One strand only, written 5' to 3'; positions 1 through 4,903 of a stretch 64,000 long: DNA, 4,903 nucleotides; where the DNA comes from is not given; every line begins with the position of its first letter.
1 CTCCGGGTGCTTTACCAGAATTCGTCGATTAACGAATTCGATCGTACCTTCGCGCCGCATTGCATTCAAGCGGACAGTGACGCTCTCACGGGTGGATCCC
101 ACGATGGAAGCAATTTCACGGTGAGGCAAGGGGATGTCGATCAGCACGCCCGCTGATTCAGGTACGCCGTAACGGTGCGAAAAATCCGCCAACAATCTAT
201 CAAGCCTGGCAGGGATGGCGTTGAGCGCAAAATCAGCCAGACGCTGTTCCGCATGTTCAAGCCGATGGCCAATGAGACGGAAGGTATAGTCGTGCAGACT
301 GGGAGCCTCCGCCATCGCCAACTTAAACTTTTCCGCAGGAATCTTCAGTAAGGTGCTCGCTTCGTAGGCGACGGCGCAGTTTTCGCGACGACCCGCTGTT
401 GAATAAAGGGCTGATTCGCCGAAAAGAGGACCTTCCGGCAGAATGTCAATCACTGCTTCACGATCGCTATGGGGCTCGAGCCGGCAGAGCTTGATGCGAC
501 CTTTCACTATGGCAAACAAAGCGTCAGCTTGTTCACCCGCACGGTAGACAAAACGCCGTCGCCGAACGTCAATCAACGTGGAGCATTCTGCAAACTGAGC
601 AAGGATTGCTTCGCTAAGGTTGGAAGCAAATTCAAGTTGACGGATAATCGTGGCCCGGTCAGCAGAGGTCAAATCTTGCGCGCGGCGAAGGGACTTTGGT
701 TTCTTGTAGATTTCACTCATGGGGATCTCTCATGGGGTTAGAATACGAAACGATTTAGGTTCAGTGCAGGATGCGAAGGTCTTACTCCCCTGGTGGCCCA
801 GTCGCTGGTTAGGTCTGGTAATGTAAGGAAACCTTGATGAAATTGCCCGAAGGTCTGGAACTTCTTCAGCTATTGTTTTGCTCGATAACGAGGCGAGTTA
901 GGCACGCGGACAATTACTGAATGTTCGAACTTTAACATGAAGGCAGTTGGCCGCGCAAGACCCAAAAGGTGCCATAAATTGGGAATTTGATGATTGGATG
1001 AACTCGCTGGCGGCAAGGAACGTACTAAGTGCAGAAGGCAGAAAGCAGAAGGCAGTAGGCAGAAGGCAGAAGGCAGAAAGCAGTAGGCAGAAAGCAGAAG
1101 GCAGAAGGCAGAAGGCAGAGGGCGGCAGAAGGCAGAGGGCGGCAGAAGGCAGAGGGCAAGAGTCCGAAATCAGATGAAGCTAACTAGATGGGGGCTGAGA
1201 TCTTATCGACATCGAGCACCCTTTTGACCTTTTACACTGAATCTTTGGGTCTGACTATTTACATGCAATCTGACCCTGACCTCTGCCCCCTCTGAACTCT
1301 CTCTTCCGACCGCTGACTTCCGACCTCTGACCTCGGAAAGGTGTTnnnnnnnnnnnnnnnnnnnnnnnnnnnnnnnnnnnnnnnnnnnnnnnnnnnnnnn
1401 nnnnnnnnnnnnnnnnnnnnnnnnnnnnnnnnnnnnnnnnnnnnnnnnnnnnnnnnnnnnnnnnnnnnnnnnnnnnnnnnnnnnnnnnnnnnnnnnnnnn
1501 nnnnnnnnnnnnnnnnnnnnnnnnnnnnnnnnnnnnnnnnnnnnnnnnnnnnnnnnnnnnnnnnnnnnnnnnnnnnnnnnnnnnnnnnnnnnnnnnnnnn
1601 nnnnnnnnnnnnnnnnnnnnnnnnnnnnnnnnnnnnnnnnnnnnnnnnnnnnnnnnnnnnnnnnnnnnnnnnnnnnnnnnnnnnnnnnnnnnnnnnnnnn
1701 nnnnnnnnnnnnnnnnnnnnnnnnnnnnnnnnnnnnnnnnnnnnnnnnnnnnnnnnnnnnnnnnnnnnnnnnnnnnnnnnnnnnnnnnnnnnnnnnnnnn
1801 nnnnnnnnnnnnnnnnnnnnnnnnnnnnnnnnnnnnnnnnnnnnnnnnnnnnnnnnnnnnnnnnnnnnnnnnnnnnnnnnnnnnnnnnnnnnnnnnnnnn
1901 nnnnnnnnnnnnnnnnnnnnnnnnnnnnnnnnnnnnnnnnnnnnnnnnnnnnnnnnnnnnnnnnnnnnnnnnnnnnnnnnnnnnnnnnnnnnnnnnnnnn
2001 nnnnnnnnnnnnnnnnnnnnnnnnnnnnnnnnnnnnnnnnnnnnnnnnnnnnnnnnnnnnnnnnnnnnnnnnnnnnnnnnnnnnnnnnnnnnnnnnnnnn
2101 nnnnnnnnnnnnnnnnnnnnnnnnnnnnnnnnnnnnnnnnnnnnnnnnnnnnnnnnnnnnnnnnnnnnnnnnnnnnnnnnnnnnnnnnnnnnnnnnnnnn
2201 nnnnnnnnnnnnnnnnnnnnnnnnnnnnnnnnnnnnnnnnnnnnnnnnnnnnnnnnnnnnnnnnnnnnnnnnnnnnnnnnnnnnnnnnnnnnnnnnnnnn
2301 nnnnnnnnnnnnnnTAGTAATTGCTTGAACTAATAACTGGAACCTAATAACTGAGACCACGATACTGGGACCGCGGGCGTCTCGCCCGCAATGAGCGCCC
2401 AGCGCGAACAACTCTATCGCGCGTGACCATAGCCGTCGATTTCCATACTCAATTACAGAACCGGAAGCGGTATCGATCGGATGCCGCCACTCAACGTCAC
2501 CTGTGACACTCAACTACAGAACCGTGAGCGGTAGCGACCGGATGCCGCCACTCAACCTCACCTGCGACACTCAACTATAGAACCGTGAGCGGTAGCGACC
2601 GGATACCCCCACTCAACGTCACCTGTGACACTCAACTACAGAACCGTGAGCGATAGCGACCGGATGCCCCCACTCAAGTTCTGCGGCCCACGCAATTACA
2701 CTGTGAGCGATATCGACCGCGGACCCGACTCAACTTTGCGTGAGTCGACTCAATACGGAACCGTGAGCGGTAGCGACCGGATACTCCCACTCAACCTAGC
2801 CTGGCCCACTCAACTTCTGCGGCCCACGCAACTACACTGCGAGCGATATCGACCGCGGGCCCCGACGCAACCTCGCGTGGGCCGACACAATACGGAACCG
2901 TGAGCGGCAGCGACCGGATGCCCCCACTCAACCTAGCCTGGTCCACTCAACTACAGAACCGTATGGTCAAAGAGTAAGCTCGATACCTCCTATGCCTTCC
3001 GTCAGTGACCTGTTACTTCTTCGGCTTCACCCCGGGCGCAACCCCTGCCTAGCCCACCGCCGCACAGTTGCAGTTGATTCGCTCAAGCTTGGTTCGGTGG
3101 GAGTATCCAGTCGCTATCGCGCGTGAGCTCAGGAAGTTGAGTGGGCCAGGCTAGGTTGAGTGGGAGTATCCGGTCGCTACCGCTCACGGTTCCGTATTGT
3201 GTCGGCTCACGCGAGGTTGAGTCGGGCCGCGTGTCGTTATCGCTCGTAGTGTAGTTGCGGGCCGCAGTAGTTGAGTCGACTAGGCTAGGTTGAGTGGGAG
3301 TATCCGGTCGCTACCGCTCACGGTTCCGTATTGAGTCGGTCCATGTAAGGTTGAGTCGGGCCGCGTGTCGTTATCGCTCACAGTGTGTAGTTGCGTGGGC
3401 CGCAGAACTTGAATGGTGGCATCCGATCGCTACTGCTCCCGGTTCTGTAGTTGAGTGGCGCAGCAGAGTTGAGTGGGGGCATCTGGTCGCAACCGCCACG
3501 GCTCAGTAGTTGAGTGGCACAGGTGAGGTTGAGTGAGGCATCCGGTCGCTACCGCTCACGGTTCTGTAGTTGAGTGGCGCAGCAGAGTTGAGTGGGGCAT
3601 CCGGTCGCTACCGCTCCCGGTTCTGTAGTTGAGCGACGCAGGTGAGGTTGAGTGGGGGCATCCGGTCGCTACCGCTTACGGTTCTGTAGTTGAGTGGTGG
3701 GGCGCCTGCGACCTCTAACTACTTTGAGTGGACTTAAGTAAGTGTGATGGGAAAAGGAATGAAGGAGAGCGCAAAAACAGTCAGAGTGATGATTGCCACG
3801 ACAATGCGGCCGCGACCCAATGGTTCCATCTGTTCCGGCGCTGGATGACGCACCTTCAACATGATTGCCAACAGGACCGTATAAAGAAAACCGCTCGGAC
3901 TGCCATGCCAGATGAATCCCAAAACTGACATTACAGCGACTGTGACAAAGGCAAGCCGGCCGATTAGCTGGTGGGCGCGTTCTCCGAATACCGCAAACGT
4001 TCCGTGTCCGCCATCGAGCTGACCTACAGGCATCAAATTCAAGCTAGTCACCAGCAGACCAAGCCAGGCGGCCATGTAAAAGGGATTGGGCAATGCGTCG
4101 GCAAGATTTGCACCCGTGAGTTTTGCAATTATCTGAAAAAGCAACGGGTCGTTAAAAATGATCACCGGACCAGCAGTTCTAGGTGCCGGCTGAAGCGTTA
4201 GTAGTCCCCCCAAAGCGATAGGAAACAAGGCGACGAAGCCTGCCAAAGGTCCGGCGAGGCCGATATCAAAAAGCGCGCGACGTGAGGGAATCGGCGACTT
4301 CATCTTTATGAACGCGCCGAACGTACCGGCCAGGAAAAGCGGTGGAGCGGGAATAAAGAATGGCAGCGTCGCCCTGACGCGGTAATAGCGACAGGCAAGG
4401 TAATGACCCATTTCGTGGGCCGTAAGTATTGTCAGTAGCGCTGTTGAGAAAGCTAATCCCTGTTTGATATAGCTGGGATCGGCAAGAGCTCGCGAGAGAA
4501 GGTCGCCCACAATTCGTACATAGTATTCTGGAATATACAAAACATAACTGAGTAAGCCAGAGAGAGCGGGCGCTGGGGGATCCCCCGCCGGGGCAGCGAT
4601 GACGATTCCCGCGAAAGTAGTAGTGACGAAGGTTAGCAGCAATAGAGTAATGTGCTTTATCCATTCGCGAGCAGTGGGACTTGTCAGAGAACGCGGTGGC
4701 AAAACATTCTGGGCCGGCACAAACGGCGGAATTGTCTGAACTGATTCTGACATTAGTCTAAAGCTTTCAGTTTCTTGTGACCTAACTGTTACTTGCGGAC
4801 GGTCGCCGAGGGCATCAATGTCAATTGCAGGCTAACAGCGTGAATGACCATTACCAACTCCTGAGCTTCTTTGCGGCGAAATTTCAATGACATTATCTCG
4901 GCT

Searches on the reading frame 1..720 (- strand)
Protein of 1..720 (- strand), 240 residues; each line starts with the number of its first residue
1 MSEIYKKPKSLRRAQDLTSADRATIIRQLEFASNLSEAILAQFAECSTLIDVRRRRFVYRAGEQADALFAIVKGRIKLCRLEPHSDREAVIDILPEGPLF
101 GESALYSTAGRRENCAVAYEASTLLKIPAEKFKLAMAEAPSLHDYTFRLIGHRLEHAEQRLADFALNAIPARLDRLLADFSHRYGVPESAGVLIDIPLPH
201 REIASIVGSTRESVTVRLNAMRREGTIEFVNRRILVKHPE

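Call 8: search_protein_families(library=pfam, proteins=[window:1-720:-])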
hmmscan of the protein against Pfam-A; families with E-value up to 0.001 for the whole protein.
window:1-720:- (240 aa): 2 families
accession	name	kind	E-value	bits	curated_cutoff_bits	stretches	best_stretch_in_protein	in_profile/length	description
PF00027.35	cNMP_binding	-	9.3e-13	48.4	27.5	1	52-136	4-86/89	Cyclic nucleotide-binding domain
PF13545.12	HTH_Crp_2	-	1.8e-12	47.5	27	1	172-240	2-65/70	Crp-like helix-turn-helix domain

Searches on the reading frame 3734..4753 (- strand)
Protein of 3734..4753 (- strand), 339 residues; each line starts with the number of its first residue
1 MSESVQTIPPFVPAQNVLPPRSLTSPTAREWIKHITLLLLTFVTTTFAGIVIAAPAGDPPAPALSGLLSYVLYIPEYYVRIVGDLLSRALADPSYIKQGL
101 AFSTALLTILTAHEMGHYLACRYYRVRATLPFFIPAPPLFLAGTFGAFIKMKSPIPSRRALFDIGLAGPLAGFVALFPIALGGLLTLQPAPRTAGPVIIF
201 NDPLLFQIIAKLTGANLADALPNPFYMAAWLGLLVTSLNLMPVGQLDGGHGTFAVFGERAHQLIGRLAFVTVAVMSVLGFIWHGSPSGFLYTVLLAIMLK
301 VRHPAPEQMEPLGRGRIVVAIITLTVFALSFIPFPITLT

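Call 8: search_protein_families(library=pfam, proteins=[window:3734-4753:-])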
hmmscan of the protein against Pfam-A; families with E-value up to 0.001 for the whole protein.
window:3734-4753:- (339 aa): 1 family
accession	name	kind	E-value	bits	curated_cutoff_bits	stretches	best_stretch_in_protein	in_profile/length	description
PF02163.28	Peptidase_M50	-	3.1e-21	76.2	27.2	1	101-266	1-204/221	Peptidase family M50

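Call 15: find_related_loci(query=window:3734-4753:-, collection=genome_contigs, flank=5000)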
Query window:3734-4753:- (339 aa) in genome_contigs; peptide patterns used: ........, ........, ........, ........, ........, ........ (x = any residue, [..] = any of these).
444 stretches matched a pattern; 384 encode a relative of the query (tblastn E <= 1e-3); the best 80 are kept; 80 distinct loci.
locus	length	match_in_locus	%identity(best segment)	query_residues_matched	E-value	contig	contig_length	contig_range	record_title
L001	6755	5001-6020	83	1-339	0e+0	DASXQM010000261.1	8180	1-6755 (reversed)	MAG TPA_asm: Pyrinomonadaceae bacterium isolate SMAG_U4613 k141_1956984, whole genome shotgun sequence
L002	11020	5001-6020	79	1-339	3e-177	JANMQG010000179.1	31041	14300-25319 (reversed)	MAG: Chloracidobacterium sp. isolate OTE_51_metabat_289 OTE_51_k141_4334827, whole genome shotgun sequence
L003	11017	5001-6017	78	1-339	5e-175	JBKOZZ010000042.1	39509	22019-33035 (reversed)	MAG: Acidobacteriota bacterium isolate GB_HAYS_MAG_00021 GB_HAYS_000000413258, whole genome shotgun sequence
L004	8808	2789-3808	78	1-339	5e-174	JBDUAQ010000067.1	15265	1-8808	MAG: bacterium isolate cluster4_bin.195 NODE_8398_length_15265_cov_19.328402, whole genome shotgun sequence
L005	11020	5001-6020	78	1-339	1e-172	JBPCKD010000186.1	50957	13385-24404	MAG: Pyrinomonadaceae bacterium isolate TH_ant_mag_43 S1Ck127_5795463_flag_0_multi_14.0000_len_50957, whole genome shotg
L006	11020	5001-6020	79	1-339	1e-170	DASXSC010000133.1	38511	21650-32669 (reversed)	MAG TPA_asm: Pyrinomonadaceae bacterium isolate SMAG_U4656 k141_1998606, whole genome shotgun sequence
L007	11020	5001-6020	76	1-339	2e-169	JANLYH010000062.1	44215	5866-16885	MAG: Pyrinomonadaceae bacterium isolate OTE_14_metabat.353 OTE_14_k141_2493996, whole genome shotgun sequence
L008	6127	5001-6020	76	1-339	4e-170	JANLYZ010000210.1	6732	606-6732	MAG: Chloracidobacterium sp. isolate OTE_14_metabat.168 OTE_14_k141_229995, whole genome shotgun sequence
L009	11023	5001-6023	77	1-339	2e-169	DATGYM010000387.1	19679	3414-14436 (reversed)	MAG TPA_asm: Pyrinomonadaceae bacterium isolate SMAG_U10635 k141_469586, whole genome shotgun sequence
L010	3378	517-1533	77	1-339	9e-177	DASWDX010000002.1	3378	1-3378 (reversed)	MAG TPA_asm: Pyrinomonadaceae bacterium isolate SMAG_U2747 k141_442503, whole genome shotgun sequence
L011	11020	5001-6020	76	1-339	2e-168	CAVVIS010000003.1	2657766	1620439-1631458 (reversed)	MAG: Blastocatellia bacterium isolate MFD01916.bin.1.77 genome assembly, contig: contig_4999, whole genome shotgun seque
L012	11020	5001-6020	76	1-339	3e-168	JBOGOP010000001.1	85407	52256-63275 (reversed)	MAG: Pyrinomonadaceae bacterium isolate SE1493_metabat2.bin.15 NODE_3_length_85407_cov_1.428717, whole genome shotgun se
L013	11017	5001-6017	74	1-339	3e-166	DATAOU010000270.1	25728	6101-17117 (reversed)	MAG TPA_asm: Pyrinomonadaceae bacterium isolate SMAG_U7053 k141_8864941, whole genome shotgun sequence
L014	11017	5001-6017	75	1-339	3e-166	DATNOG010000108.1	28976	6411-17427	MAG TPA_asm: Pyrinomonadaceae bacterium isolate SMAG_U11525 k141_2330909, whole genome shotgun sequence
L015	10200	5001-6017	76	1-339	4e-166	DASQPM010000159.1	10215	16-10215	MAG TPA_asm: Pyrinomonadaceae bacterium isolate SMAG_U10830 k141_1843272, whole genome shotgun sequence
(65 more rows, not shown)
